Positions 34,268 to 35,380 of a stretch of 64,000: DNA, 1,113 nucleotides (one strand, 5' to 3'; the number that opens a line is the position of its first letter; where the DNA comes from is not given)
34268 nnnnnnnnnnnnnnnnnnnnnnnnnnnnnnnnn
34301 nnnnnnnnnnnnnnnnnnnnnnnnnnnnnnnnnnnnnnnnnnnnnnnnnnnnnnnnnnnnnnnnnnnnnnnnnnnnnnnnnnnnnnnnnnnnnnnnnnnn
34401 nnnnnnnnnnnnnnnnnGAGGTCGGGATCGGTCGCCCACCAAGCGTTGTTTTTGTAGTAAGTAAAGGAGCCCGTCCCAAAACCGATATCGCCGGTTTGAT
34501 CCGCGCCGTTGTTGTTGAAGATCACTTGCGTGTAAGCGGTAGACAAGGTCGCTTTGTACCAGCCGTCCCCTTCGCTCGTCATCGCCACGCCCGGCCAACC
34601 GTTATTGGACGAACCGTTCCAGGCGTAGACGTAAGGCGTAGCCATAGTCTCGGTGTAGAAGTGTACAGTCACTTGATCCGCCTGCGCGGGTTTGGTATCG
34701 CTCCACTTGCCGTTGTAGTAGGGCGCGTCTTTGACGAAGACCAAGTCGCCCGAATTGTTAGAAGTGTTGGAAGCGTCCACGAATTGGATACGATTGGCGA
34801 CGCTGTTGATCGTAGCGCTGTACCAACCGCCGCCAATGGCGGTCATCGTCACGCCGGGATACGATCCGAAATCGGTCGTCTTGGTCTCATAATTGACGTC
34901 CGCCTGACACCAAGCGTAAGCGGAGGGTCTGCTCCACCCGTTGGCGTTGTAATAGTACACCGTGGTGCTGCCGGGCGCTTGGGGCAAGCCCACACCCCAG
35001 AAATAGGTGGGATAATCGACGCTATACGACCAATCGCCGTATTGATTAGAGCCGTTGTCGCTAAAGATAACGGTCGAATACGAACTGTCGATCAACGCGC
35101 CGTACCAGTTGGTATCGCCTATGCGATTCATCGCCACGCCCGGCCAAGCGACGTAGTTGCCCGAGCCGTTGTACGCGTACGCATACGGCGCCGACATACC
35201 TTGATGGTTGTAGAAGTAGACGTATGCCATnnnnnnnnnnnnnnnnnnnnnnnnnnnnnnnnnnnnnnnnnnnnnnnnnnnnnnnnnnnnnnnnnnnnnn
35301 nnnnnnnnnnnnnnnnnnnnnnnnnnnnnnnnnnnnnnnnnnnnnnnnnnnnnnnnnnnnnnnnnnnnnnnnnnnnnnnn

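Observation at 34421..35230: Triple starch-binding-like block inside the giant protein, shared with the adjacent starch locus: a possible giant amylosome-like scaffold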

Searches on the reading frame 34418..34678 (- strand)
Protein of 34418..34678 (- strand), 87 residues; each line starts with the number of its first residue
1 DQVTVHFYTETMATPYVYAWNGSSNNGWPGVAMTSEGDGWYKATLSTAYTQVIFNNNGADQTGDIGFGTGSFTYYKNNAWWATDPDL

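Call 60: predict_structure(alignment_id=A2)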
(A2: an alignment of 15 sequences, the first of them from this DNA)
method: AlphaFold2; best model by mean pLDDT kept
length: 87 residues; sequences in the alignment: 15
mean_pLDDT: 94.2   pTM: 0.84
mean pLDDT of the five models: 94.2, 93.8, 93.6, 91.6, 90.3
residues with pLDDT >= 90: 79; 70-90: 6; 50-70: 2; < 50: 0
segments of 3 or more residues with pLDDT < 50: none
pLDDT, mean of each block of 10 residues (from residue 1): 95 97 96 97 95 97 86 91 93
secondary structure, 60 per line:
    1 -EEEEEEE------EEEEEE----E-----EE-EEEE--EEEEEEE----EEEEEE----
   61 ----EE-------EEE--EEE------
elements in order: E2-8 E15-20 E34-37 E40-46 E51-56 E74-76 E79-81

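Call 62: fold_search(model_id=the predicted structure, library=pdb)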
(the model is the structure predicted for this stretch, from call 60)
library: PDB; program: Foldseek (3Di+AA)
matches with E <= 10: 604; with E <= 0.001: 2
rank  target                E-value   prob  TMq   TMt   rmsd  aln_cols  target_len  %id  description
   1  2lab_MODEL_1_A        2.5e-04  1.00  0.61  0.53   3.9        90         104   28  Solution Strucuture of the CBM25-2 of beta/alpha-amylase from Paenibacillus polymyxa (released 2012-04-04)
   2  6b15_A                8.9e-04  1.00  0.75  0.34   3.1        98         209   20  Crystal structure of CBMbc (family CBM26) from Eubacterium rectale Amy13K (released 2017-11-29)
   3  2c3w_D                1.5e-03  1.00  0.77  0.72   2.7        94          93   21  Structure of CBM25 from Bacillus halodurans amylase in complex with maltotetraose (released 2005-10-17)
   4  2c3x_A                1.6e-03  1.00  0.76  0.72   2.6        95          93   22  Structure of iodinated CBM25 from Bacillus halodurans amylase in complex with maltotetraose (released 2005-10-17)
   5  2c3w_A                2.3e-03  1.00  0.77  0.71   2.6        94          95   22  Structure of CBM25 from Bacillus halodurans amylase in complex with maltotetraose (released 2005-10-17)
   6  2c3x_B                2.3e-03  1.00  0.75  0.70   2.8        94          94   22  Structure of iodinated CBM25 from Bacillus halodurans amylase in complex with maltotetraose (released 2005-10-17)
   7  2laa_MODEL_1_A        3.2e-03  1.00  0.64  0.55   3.4        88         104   25  Solution Strucuture of the CBM25-1 of beta/alpha-amylase from Paenibacillus polymyxa (released 2012-04-04)
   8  2c3v_A                4.4e-03  1.00  0.74  0.69   3.3        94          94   22  Structure of iodinated CBM25 from Bacillus halodurans amylase (released 2005-10-17)
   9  2c3h_A                6.9e-03  1.00  0.73  0.69   3.3        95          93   20  Structure of CBM26 from Bacillus halodurans amylase in complex with maltose (released 2005-10-17)
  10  7uwu_B                6.9e-03  1.00  0.52  0.09   3.2        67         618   33  Starch adherence system protein 6 (Sas6) (released 2023-06-14)
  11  7uwu_A                1.0e-02  1.00  0.51  0.08   3.4        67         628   33  Starch adherence system protein 6 (Sas6) (released 2023-06-14)
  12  7uww_B                1.1e-02  1.00  0.54  0.09   3.2        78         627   31  Sas6 with alpha-cyclodextrin (released 2023-06-14)
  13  7uww_A                1.5e-02  1.00  0.56  0.09   3.0        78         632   31  Sas6 with alpha-cyclodextrin (released 2023-06-14)
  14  8x8k_C                3.4e-02  0.77  0.37  0.34   6.8       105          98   17  Crystal structure of STBD1 CBM20 domain in complex with maltotetraose (released 2024-09-18)
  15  8vly_A                5.7e-02  0.94  0.47  0.11   4.8        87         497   13  Cryo-EM structure of human HGSNAT in transition state (released 2024-06-26)
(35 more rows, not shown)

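Call 82: search_solved_structures(query=A2, max_evalue=10, show_alignments=0)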
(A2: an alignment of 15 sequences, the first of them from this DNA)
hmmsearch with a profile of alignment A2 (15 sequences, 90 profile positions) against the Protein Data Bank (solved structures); distinct sequences matched with E-value up to 10: 16.
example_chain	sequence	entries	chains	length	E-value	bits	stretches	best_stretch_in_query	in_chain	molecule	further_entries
9qf9_A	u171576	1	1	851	2.1e-28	101.8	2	2-85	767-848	Ruminococcus bromii Amy16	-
6b15_A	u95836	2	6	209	1.9e-16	63.5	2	14-89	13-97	Amy13K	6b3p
9qf8_A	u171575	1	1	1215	7.9e-16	61.5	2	2-80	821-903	Ruminococcus bromii Amy10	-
7uwu_A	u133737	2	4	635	7.8e-10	42.3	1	5-67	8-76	Starch Adherence System protein 6 (Sas6)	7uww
2c3g_A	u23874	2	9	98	3.2e-09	40.3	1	3-88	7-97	ALPHA-AMYLASE G-6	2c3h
9qfa_A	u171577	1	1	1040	5.1e-05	26.8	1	15-79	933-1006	Ruminococcus bromii Amy12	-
2c3v_A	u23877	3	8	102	0.027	18.1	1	2-64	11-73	ALPHA-AMYLASE G-6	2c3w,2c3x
2lab_A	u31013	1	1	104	0.03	17.9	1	2-78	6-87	Beta/alpha-amylase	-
9c2h_C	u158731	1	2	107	0.057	17.1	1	3-55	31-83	Antibody Fab NP3-B4 Light Chain (variable region)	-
2laa_A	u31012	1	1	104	0.085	16.5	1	2-78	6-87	Beta/alpha-amylase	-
4oo3_A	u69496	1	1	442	0.096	16.3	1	27-49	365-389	hypothetical protein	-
5nxk_A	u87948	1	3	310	0.11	16.1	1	34-82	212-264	Serine-rich secreted cell wall anchored (LPXTG-motif ) protein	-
2mw1_A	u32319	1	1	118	0.46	14.2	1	29-73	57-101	Lipocalin-like protein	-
6ug7_L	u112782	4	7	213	0.5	14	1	4-55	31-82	ch28/11 Fab light chain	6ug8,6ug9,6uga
7jgj_L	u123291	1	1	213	0.63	13.7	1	3-55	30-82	mAB Light Chain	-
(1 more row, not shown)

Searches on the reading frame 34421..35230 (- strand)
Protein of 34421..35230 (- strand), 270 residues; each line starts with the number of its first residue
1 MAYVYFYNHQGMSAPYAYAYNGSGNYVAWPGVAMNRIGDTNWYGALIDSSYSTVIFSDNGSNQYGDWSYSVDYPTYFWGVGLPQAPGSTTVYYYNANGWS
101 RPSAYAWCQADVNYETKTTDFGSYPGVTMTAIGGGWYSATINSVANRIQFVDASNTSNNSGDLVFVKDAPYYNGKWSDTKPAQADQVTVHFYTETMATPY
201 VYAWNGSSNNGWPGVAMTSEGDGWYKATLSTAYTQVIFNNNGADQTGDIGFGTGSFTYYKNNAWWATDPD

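Call 6: search_protein_families(library=pfam, proteins=[window:34421-35230:-], max_evalue=0.01)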
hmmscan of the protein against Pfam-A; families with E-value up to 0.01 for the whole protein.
window:34421-35230:- (270 aa): 1 family
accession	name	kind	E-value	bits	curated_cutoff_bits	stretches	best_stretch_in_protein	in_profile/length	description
PF16738.10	CBM26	-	4.9e-35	120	28.1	3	189-250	1-69/70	Starch-binding module 26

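Call 14: search_solved_structures(query=window:34421-35230:-, max_evalue=0.01, show_alignments=4)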
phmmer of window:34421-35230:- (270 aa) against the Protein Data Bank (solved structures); distinct sequences matched with E-value up to 0.01: 1.
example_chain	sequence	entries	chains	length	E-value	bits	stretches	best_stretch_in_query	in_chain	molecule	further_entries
9qf9_A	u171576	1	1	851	1e-06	32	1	189-264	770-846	Ruminococcus bromii Amy16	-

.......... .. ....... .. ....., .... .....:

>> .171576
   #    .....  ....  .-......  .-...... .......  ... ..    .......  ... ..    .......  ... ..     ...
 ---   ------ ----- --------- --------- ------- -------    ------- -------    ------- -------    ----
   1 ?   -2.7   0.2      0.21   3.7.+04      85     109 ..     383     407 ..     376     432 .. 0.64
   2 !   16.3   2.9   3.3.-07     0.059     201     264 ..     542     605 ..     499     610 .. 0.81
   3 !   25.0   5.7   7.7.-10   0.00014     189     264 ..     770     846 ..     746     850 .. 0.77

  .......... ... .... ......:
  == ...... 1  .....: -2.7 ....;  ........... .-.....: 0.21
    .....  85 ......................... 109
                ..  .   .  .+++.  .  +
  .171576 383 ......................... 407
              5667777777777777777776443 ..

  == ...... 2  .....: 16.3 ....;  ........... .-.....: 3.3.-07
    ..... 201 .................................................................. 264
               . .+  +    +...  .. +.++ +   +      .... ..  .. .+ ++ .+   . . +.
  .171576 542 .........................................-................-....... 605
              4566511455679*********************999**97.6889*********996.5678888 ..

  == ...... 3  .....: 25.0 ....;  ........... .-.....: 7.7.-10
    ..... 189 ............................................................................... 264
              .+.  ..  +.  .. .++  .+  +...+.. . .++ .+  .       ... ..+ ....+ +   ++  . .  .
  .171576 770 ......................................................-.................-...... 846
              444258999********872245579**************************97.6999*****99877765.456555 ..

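Call 17: find_homologous_proteins(query=window:34421-35230:-, max_evalue=0.00001)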
Query window:34421-35230:- (270 aa): 5 proteins with E <= 0.00001 among 306 candidates.
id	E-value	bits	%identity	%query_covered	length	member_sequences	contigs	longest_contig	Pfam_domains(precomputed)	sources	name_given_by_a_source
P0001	3.7e-27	114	33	99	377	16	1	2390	PF16738.11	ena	-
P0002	2.1e-16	79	33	81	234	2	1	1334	PF16738.11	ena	-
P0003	5.7e-11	61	34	59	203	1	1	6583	PF16738.11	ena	-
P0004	5.8e-11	61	36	57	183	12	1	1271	PF16738.11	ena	-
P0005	4.7e-10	58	34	65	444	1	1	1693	PF16738.11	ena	-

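Call 18: find_related_loci(query=window:34421-35230:-, collection=genome_contigs, flank=10000)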
Query window:34421-35230:- (270 aa) in genome_contigs; peptide patterns used: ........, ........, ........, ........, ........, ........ (x = any residue, [..] = any of these).
13 stretches matched a pattern, but none encodes a relative of the query by tblastn (E <= 1e-3).

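Call 37: search_protein_representatives(protein=window:34421-35230:-)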
Query: 270 residues. Proteins with E-value up to 0.001 (for the whole library): 634; up to 1e-10: 198; up to 1e-30: 14. The best 150 are listed.
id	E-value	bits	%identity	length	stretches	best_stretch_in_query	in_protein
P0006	2.5e-69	250.6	33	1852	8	83-269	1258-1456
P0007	1.3e-61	225.3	33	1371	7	4-268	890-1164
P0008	4.9e-58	213.6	38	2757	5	89-252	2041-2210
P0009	3.8e-49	184.4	37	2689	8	81-262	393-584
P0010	7.8e-46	173.5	36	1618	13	3-62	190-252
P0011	1.2e-44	169.6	38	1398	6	171-270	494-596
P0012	4.6e-43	164.4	34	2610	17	4-113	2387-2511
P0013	1.9e-42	162.4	38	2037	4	4-264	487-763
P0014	7.4e-39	150.6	47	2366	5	186-258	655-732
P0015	1.1e-36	143.5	41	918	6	182-253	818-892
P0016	6.6e-35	137.6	37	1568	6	171-269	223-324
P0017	7.1e-32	127.7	33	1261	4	5-177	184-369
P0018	1.5e-31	126.6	43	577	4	178-250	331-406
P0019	8.3e-31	124.2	35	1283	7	90-268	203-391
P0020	4.7e-30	121.7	40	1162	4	164-269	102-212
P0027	7.2e-29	117.8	33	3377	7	89-259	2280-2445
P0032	1.3e-27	113.8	32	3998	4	13-264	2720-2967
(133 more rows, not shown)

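Call 39: predict_structure(protein=window:34421-35230:-)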
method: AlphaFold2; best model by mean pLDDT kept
length: 270 residues; sequences in the alignment: 1
mean_pLDDT: 43.2   pTM: 0.29
mean pLDDT of the five models: 43.2, 38.8, 37.0, 31.9, 29.7
residues with pLDDT >= 90: 0; 70-90: 1; 50-70: 97; < 50: 172
segments of 3 or more residues with pLDDT < 50: 24-34, 52-54, 59-89, 97-99, 101-103, 105-125, 144-148, 151-186, 204-214, 233-270
pLDDT, mean of each block of 10 residues (from residue 1): 53 51 44 47 56 48 38 27 41 51 44 30 46 58 50 39 32 22 45 51 45 53 62 47 31 27 27
secondary structure, 60 per line:
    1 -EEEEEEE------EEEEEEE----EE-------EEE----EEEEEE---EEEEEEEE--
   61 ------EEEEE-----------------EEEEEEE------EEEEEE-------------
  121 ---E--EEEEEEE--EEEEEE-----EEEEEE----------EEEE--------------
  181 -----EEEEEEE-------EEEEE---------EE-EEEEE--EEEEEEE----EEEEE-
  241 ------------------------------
elements in order: E2-8 E15-21 E35-37 E42-47 E51-58 E67-71 E89-95 E102-107 E127-133 E136-141 E147-152 E163-166 E186-192 E200-204 E217-221 E224-230 E235-239

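Call 41: search_protein_families(library=pfam, proteins=[P0006, P0007, P0008, P0009], max_evalue=0.001)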
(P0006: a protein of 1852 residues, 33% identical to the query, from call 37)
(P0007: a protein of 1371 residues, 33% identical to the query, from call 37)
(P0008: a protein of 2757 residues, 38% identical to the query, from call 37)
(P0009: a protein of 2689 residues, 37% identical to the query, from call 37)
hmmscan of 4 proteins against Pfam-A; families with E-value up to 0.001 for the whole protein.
P0006 (1852 aa): 3 families
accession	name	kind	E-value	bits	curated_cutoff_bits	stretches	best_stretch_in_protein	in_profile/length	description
PF16738.10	CBM26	-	2.5e-104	342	28.1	10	1467-1539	1-68/70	Starch-binding module 26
PF09479.16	Flg_new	-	1.3e-05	25.6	27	1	47-105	10-65/65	Listeria-Bacteroides repeat domain (List_Bact_rpt)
PF03423.18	CBM_25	-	3.2e-05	24.6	27.3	0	635-682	8-56/106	Carbohydrate binding domain (family 25)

P0007 (1371 aa): 2 families
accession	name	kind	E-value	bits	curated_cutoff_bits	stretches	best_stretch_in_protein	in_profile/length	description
PF16738.10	CBM26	-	2.9e-99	325.7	28.1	11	1176-1241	1-67/70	Starch-binding module 26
PF15976.11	CooC_C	-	3.1e-08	34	29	0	1207-1242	40-75/93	CS1-pili formation C-terminal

P0008 (2757 aa): 4 families
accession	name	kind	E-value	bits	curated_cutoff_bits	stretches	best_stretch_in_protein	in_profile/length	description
PF16738.10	CBM26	-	1.7e-78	259.2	28.1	5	2141-2207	1-68/70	Starch-binding module 26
PF06972.17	GIP1_N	-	8.3e-07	29.5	26.4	0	404-437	16-47/60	GBF-interacting protein 1 N-terminal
PF01841.26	Transglut_core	-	0.00013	22.6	23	1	2491-2600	2-107/108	Transglutaminase-like superfamily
PF07823.17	CPDase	-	0.00014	22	21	0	1427-1479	134-186/199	Cyclic phosphodiesterase-like protein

P0009 (2689 aa): 4 families
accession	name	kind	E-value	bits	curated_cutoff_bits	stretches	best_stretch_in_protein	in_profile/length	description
PF16738.10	CBM26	-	1.2e-93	307.7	28.1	8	402-467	1-68/70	Starch-binding module 26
PF09479.16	Flg_new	-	2.3e-15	56.9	27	1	40-111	1-65/65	Listeria-Bacteroides repeat domain (List_Bact_rpt)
PF07523.18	Big_3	-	4.3e-14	53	21.2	3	136-197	9-68/68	Bacterial Ig-like domain (group 3)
PF15976.11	CooC_C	-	3.8e-05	24.1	29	0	2539-2580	39-81/93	CS1-pili formation C-terminal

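Call 42: search_protein_families(library=pfam, proteins=[P0032, P0027, P0012], max_evalue=0.001)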
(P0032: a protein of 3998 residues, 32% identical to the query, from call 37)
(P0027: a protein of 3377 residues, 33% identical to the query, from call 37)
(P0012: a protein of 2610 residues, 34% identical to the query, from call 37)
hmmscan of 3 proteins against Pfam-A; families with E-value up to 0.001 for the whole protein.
P0032 (3998 aa): 2 families
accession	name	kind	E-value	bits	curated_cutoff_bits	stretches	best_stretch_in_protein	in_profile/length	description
PF16738.10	CBM26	-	1.2e-104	343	28.1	8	2530-2593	1-68/70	Starch-binding module 26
PF07691.17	PA14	-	2.2e-06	28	24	1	1205-1257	37-89/147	PA14 domain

P0027 (3377 aa): 3 families
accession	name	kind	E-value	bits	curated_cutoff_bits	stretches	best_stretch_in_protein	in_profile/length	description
PF16738.10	CBM26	-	1.6e-133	435.5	28.1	11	1590-1658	1-69/70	Starch-binding module 26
PF03423.18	CBM_25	-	0.00048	20.8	27.3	1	2638-2718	7-94/106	Carbohydrate binding domain (family 25)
PF07691.17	PA14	-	0.00063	20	24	0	704-838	42-127/147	PA14 domain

P0012 (2610 aa): 1 family
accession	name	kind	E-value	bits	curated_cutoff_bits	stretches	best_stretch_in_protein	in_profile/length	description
PF16738.10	CBM26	-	4.3e-191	619.9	28.1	20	2176-2246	1-67/70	Starch-binding module 26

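Call 45: find_related_loci(query=window:34421-35230:-, collection=metagenome_contigs, flank=10000)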
Query window:34421-35230:- (270 aa) in metagenome_contigs; peptide patterns used: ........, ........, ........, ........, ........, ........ (x = any residue, [..] = any of these).
21 stretches matched a pattern; 1 encode a relative of the query (tblastn E <= 1e-3); 1 distinct loci.
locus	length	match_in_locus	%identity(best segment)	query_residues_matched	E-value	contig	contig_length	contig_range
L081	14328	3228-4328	28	4-262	1e-12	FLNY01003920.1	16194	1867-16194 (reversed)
